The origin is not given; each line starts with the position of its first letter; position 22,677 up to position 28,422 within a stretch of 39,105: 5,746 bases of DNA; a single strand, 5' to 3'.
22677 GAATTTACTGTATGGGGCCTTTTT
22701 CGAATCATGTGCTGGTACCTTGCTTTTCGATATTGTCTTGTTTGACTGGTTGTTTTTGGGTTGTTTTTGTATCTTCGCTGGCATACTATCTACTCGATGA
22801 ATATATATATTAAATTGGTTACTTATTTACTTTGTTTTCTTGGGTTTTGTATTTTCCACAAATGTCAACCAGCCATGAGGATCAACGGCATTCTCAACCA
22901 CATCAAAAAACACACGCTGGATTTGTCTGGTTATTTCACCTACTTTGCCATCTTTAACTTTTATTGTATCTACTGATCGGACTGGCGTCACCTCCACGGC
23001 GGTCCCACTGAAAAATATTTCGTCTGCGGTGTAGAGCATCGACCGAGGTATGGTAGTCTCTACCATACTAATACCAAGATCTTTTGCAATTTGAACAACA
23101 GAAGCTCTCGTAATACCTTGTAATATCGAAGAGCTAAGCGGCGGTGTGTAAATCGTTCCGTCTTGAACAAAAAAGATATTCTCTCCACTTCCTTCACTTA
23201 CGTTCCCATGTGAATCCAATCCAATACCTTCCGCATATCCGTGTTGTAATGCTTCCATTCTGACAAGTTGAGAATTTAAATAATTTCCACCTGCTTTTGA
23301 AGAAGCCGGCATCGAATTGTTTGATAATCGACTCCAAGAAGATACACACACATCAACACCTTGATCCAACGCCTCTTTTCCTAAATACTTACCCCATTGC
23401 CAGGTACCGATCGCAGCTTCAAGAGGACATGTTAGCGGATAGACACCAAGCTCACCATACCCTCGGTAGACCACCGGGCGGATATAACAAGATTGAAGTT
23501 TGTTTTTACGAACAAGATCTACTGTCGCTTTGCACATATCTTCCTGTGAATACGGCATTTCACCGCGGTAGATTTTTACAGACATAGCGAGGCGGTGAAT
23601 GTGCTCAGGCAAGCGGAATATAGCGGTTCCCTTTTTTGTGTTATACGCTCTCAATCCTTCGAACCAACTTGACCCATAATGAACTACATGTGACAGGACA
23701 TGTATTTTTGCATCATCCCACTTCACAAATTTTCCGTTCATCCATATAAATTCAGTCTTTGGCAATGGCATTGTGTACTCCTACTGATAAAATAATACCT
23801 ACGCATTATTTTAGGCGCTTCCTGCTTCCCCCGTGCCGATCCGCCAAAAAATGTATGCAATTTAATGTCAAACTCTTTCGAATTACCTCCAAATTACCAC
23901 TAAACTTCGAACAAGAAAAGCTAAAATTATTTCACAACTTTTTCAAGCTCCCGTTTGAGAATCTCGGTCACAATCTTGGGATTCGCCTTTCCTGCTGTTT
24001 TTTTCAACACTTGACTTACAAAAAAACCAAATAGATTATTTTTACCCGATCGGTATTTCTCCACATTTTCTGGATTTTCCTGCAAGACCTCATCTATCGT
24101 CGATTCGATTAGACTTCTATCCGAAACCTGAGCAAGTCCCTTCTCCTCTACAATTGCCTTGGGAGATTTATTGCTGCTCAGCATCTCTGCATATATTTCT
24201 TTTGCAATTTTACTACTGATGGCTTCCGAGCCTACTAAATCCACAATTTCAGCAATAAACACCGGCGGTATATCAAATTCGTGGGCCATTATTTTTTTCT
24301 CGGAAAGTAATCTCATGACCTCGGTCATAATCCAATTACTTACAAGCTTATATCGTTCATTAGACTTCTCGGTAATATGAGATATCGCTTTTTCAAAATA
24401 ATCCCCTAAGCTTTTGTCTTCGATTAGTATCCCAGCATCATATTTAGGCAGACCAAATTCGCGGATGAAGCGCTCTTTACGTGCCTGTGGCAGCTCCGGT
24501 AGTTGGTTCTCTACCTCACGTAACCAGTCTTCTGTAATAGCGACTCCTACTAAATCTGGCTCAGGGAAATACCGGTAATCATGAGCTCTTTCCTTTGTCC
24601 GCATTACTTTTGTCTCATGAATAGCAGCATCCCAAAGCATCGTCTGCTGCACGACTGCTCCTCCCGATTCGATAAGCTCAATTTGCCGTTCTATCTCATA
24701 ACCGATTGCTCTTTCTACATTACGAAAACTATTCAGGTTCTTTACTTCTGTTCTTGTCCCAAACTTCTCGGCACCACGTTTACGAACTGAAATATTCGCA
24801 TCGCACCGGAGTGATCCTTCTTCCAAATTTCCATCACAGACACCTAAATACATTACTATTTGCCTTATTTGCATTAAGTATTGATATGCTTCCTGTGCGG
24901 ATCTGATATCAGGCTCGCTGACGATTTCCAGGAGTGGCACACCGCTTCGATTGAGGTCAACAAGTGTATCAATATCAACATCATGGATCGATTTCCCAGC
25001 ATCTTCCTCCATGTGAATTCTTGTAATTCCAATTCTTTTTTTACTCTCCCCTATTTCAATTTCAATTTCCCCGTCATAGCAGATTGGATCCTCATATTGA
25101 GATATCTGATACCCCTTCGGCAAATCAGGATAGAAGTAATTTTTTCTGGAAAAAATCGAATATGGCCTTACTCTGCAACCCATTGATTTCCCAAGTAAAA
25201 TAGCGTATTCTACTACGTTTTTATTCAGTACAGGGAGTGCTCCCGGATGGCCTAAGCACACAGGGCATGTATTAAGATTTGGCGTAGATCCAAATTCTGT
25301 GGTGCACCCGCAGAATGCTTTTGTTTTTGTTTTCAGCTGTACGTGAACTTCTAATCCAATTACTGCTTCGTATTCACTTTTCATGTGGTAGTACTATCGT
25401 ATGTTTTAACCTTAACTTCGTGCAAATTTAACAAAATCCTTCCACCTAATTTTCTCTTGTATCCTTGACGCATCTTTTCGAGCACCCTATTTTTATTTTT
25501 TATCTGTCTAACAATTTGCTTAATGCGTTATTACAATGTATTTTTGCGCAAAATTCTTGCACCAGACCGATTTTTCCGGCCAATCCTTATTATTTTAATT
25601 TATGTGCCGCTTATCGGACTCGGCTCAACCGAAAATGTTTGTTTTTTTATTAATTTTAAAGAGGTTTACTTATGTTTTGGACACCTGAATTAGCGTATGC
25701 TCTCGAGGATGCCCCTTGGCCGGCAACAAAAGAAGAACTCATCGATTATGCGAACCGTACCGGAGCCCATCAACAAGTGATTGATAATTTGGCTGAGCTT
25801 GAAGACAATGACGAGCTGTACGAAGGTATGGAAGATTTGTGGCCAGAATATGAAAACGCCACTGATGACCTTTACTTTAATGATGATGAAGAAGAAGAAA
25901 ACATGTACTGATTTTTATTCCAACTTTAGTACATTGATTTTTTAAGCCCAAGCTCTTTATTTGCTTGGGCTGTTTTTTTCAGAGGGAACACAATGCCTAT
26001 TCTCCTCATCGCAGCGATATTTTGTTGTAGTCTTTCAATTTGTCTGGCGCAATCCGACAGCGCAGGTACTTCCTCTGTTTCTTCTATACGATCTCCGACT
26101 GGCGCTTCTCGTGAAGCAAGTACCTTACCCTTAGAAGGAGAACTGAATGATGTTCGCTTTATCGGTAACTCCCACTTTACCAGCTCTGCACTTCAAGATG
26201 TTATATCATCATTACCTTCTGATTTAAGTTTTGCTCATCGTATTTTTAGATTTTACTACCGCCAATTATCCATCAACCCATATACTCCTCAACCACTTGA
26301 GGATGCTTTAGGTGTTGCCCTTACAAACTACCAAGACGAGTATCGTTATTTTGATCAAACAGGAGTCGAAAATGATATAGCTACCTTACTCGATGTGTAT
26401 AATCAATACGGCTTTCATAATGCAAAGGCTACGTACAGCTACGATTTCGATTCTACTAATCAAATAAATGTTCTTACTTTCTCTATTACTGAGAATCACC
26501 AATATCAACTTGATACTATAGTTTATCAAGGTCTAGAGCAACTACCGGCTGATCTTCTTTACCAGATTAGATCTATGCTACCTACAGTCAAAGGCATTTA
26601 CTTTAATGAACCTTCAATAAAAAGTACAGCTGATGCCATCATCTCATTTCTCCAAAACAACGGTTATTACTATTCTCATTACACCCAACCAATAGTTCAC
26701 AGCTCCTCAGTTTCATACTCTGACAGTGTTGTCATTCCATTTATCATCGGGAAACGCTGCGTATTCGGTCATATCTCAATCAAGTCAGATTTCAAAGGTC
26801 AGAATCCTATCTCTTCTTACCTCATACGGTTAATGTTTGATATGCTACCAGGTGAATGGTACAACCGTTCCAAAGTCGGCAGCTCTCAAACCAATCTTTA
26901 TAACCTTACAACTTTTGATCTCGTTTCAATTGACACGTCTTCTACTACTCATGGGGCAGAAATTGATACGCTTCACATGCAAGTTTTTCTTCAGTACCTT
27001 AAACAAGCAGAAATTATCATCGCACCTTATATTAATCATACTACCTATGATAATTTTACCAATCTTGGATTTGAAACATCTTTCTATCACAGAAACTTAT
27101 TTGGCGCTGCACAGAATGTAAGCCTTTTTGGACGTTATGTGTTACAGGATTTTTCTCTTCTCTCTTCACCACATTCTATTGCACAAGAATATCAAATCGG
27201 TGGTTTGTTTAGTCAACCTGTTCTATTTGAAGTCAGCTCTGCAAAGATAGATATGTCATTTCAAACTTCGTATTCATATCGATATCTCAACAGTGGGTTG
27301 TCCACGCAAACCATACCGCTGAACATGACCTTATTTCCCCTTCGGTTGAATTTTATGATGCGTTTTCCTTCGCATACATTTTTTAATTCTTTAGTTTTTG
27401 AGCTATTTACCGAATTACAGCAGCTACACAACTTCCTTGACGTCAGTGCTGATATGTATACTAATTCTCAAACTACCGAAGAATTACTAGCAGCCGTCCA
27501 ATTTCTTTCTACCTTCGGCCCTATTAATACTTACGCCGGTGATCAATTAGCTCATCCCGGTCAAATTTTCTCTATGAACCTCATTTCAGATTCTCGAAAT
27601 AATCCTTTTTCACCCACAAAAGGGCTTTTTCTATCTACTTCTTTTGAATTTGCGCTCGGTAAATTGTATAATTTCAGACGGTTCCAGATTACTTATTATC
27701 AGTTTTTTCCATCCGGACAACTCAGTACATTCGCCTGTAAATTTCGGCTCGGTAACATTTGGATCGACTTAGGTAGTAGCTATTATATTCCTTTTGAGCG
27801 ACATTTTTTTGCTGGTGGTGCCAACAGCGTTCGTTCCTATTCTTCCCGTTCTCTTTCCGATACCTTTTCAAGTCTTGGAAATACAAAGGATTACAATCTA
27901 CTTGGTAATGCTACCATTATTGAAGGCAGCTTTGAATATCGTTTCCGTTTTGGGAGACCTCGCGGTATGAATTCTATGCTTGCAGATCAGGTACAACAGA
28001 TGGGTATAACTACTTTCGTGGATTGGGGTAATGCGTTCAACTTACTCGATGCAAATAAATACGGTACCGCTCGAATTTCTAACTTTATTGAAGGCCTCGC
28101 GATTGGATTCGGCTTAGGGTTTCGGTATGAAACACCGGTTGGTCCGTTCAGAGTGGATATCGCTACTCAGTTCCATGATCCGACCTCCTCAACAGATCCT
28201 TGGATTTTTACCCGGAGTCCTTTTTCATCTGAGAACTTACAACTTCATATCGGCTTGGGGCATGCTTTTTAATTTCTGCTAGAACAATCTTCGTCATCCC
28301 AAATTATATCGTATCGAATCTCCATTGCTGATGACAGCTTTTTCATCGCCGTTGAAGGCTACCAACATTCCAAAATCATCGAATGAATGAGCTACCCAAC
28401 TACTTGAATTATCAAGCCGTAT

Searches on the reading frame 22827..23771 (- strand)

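Call 6: search_protein_families(library=pfam, proteins=[window:22827-23771:-], max_evalue=0.001)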
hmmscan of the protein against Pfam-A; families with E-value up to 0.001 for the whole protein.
window:22827-23771:- (314 aa): 1 family
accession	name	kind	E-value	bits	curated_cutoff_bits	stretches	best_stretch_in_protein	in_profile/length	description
PF01063.24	Aminotran_4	-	1.7e-48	165.9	28.5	1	37-267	3-223/223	Amino-transferase class IV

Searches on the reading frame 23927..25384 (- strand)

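Call 6: search_protein_families(library=pfam, proteins=[window:23927-25384:-], max_evalue=0.001)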
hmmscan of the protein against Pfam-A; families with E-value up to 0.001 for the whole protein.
window:23927-25384:- (485 aa): 2 families
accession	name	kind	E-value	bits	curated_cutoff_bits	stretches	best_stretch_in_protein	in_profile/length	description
PF02934.20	GatB_N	-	2.3e-124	414.5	23.4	1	8-288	2-276/277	GatB/GatE catalytic domain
PF02637.23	GatB_Yqey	-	1.8e-46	158.1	27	1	328-480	1-148/148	GatB domain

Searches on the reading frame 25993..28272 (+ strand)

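Call 6: search_protein_families(library=pfam, proteins=[window:25993-28272:+], max_evalue=0.001)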
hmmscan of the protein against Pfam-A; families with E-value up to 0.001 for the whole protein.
window:25993-28272:+ (759 aa): 2 families
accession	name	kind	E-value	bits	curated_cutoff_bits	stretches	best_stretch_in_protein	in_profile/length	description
PF01103.29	Omp85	-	7.6e-27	95.1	24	1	522-759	113-325/325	Omp85 superfamily domain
PF07244.20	POTRA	-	4.5e-14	53.3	21.3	1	52-167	4-78/79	Surface antigen variable number repeat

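Call 82: search_protein_families(library=ncbifam, proteins=[window:25993-28272:+], max_evalue=0.01)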
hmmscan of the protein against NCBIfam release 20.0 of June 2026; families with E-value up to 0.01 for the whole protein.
window:25993-28272:+ (759 aa): 4 families
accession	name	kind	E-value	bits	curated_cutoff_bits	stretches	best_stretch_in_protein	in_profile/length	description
NF052279.1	lipo_TamL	exception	2e-41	142.3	400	1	110-759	83-747/747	translocation and assembly module lipoprotein TamL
TIGR03303.1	OM_YaeT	equivalog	6.4e-34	117.4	297.15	1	118-728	187-723/741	outer membrane protein assembly factor BamA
NF047950.2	ATportTamA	equivalog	1.7e-18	66.5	625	2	586-732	441-556/569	autotransporter assembly complex protein TamA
NF008287.0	PRK11067.1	subfamily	2e-08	33.1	1181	1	118-319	213-406/802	outer membrane protein assembly factor BamA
